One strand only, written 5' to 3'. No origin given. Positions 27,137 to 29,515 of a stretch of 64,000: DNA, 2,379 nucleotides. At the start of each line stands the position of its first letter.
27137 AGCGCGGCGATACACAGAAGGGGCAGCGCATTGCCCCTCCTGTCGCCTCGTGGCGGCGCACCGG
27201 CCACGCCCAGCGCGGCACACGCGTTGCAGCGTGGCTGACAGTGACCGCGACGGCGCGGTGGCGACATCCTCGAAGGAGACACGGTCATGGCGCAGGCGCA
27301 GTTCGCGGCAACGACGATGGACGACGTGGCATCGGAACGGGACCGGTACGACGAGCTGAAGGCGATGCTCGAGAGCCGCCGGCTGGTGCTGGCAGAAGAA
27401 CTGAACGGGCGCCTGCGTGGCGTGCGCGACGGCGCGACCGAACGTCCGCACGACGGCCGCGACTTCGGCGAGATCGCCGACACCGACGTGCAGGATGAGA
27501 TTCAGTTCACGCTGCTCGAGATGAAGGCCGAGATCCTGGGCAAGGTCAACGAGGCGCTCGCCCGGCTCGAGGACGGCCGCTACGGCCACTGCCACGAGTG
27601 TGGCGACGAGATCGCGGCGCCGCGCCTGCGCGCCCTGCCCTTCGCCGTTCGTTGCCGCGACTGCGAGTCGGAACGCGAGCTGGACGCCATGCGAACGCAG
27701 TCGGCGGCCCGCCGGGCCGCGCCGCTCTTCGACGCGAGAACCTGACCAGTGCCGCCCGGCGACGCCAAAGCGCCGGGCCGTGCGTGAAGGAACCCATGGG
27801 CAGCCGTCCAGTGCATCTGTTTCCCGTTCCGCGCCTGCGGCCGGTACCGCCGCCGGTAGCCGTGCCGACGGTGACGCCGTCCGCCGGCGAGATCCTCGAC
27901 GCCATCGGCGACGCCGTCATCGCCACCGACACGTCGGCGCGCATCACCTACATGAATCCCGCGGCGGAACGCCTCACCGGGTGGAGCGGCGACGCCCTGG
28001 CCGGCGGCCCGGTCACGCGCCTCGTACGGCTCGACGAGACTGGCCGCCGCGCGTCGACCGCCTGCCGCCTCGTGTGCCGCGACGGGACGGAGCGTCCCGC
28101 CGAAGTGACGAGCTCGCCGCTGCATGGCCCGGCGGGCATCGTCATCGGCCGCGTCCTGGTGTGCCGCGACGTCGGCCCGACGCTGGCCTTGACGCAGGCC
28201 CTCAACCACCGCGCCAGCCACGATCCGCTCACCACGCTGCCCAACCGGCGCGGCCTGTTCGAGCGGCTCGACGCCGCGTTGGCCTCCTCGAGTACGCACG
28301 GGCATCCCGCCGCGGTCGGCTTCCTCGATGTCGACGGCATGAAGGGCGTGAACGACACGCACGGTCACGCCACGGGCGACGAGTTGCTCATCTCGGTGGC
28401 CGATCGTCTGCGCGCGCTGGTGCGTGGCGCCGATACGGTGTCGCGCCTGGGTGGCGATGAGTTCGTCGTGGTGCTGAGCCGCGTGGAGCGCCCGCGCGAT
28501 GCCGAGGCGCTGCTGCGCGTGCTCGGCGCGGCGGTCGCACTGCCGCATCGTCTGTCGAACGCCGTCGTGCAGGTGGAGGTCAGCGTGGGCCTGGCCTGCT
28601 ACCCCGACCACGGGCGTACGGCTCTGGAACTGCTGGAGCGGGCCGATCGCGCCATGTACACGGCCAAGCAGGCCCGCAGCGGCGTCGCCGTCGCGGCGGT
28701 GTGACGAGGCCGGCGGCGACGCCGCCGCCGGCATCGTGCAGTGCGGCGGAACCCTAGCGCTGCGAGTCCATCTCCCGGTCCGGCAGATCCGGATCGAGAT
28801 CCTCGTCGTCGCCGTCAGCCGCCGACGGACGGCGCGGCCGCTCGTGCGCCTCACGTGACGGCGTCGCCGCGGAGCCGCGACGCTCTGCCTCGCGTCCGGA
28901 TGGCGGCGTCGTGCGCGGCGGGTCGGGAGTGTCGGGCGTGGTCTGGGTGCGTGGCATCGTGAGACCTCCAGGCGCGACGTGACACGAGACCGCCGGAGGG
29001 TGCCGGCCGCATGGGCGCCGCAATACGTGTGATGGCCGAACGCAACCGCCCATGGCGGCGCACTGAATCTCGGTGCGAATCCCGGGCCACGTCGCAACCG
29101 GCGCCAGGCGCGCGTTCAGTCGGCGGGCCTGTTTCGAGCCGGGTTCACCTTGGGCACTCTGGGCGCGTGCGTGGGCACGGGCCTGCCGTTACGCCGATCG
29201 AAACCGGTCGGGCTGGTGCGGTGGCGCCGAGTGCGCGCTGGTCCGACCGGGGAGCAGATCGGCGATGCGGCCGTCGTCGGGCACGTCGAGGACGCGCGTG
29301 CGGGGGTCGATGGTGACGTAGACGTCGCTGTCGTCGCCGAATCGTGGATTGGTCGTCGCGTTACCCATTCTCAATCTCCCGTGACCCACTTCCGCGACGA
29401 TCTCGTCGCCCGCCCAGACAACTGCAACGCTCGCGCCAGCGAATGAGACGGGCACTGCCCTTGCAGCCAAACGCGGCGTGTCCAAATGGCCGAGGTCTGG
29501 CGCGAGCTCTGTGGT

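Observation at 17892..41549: Eleven co-oriented -24/-12 (sigma54-type) promoter motifs link a stress/osmoprotection/envelope gene island to one NtrC-type activator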

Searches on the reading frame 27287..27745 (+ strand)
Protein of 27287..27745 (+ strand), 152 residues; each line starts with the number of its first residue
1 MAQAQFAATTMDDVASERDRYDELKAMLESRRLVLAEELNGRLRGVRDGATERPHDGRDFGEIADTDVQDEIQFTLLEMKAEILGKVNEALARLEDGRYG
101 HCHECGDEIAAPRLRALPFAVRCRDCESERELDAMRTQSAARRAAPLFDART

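Call 7: search_protein_families(library=pfam, proteins=[window:27287-27745:+], max_evalue=0.01)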
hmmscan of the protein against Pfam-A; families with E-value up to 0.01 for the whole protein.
window:27287-27745:+ (152 aa): 1 family
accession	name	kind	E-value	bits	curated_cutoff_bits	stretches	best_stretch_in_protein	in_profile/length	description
PF01258.23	zf-dskA_traR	-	1.6e-12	47.6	24.9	1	97-131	1-35/36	Prokaryotic dksA/traR C4-type zinc finger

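Call 78: find_homologous_proteins(query=window:27287-27745:+, max_evalue=1e-10)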
Query window:27287-27745:+ (152 aa): 714 proteins with E <= 1e-10 among 1234 candidates; the best 120 are listed.
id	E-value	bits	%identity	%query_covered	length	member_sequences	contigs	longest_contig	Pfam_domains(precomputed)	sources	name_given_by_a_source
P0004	3.6e-92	324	100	100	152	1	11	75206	PF01258.24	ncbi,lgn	-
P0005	9.7e-82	290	88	100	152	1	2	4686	PF01258.24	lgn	-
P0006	2.5e-80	285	91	99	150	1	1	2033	PF01258.24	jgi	jgi:DnaK suppressor protein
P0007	1.8e-79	283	87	100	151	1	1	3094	PF01258.24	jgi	jgi:DnaK suppressor protein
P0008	1.1e-78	280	88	98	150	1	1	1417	PF01258.24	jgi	jgi:DnaK suppressor protein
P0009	5.4e-77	275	87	97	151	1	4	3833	PF01258.24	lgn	-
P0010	2.1e-74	266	86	100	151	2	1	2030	PF01258.24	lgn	-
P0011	1.2e-54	202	66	100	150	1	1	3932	PF01258.24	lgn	-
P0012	5.7e-54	200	66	96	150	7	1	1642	PF01258.24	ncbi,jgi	-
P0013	1.9e-53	198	71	88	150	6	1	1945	PF01258.24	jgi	jgi:DnaK suppressor protein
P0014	4.0e-53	197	64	97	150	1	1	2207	PF01258.24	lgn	-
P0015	5.7e-53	197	67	97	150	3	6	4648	PF01258.24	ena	-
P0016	1.0e-52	196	67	97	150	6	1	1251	PF01258.24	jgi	jgi:DnaK suppressor protein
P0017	1.0e-52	196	67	97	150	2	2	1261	PF01258.24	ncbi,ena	-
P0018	2.1e-52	195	66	96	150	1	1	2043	PF01258.24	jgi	jgi:DnaK suppressor protein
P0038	8.4e-45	170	66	86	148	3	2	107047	PF01258.24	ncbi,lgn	ncbi:MAG: TraR/DksA family transcriptional regulator [Vicinamibacterales bacterium]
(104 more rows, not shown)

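Call 79: find_encoding_contigs(protein=P0005, flank=4000, max_places=2)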
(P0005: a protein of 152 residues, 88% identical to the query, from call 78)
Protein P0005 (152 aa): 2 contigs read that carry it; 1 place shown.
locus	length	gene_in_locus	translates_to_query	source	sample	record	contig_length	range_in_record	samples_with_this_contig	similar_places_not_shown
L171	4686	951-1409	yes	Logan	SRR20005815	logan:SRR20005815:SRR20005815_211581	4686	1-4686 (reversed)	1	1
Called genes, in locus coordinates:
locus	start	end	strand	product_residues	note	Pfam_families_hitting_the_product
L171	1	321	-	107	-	?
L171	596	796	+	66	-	-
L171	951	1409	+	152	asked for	PF01258:zf-dskA_traR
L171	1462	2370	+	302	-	PF00989:PAS, PF08448:PAS_4, PF13188:PAS_8 (weak), PF13426:PAS_9 (faint), PF00990:GGDEF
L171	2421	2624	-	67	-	-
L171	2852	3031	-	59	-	-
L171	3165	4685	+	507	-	?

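Call 80: find_encoding_contigs(protein=P0007, flank=4000, max_places=2)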
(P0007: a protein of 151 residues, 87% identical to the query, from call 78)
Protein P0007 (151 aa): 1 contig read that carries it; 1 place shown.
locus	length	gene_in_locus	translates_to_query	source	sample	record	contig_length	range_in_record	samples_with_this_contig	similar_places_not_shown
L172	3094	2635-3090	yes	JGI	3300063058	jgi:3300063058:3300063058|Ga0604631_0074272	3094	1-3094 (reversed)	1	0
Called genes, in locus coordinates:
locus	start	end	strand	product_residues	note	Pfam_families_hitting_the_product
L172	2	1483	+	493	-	?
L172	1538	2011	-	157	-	PF05974:DUF892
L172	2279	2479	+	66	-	-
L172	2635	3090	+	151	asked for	PF01258:zf-dskA_traR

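Call 81: find_encoding_contigs(protein=P0009, flank=4000, max_places=2)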
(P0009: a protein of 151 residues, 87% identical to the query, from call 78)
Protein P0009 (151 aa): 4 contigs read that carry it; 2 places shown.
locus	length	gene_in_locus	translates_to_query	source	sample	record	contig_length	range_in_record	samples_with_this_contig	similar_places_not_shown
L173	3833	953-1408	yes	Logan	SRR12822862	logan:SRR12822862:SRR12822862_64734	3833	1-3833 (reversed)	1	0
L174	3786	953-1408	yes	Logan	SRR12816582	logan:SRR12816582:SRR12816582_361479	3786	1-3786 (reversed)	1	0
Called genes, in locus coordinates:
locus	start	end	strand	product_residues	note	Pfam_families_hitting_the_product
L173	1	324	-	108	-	?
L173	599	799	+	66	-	-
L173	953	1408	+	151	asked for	PF01258:zf-dskA_traR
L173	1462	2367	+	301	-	PF00989:PAS, PF08448:PAS_4, PF13188:PAS_8 (weak), PF13426:PAS_9 (weak), PF00990:GGDEF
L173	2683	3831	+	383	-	?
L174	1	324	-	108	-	?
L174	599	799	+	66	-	-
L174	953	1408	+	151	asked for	PF01258:zf-dskA_traR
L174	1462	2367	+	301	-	PF00989:PAS, PF08448:PAS_4, PF13188:PAS_8 (weak), PF13426:PAS_9 (weak), PF00990:GGDEF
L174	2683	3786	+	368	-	?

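Call 82: find_encoding_contigs(protein=P0038, flank=6000, max_places=2)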
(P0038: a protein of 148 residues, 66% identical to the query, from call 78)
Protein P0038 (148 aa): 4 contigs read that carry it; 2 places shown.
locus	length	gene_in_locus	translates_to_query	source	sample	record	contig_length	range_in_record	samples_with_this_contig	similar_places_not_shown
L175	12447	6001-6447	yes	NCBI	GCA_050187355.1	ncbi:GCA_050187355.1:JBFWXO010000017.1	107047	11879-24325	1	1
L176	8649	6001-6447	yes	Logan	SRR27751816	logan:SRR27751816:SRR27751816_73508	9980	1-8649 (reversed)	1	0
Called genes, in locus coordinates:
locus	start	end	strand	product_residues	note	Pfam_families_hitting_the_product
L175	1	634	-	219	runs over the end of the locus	-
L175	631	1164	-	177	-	-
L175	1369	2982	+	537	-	-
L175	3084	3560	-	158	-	PF05974:DUF892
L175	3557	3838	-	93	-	-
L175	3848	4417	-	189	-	PF13505:OMP_b-brl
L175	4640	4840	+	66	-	-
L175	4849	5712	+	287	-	-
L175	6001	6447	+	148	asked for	PF01258:zf-dskA_traR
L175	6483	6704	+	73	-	PF05532:CsbD (weak)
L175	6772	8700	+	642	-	PF00989:PAS, PF08447:PAS_3, PF08448:PAS_4, PF13426:PAS_9, PF08448:PAS_4, PF08447:PAS_3, PF00512:HisKA, PF02518:HATPase_c, +3 more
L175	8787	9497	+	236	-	PF04366:Ysc84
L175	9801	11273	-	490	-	PF13091:PLDc_2, PF00614:PLDc (faint), PF13091:PLDc_2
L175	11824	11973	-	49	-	PF18919:DUF5670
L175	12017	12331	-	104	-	-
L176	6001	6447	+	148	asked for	PF01258:zf-dskA_traR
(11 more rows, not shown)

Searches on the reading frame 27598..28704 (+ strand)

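Call 7: search_protein_families(library=pfam, proteins=[window:27598-28704:+], max_evalue=0.01)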
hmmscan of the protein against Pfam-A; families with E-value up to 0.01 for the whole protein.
window:27598-28704:+ (368 aa): 5 families
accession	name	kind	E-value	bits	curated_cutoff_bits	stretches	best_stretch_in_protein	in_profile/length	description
PF00990.26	GGDEF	-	6.1e-44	150.1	23.8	1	206-360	1-158/161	Diguanylate cyclase, GGDEF domain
PF00989.32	PAS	-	4.9e-14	52.7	22.6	1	99-192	6-113/113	PAS fold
PF08448.16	PAS_4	-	1.5e-11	44.9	23.1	1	100-193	1-106/110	PAS fold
PF13426.13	PAS_9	-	1.2e-07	32.4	27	1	105-192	2-101/103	PAS domain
PF13188.13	PAS_8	-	2.5e-07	30.8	21.8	1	99-147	6-51/65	PAS domain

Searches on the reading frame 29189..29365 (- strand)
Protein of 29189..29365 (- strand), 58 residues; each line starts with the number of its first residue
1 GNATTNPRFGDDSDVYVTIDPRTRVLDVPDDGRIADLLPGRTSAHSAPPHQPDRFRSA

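Call 39: search_protein_families(library=pfam, proteins=[window:29189-29365:-], max_evalue=0.001)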
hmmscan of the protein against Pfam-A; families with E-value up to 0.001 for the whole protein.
window:29189-29365:- (58 aa): 0 families
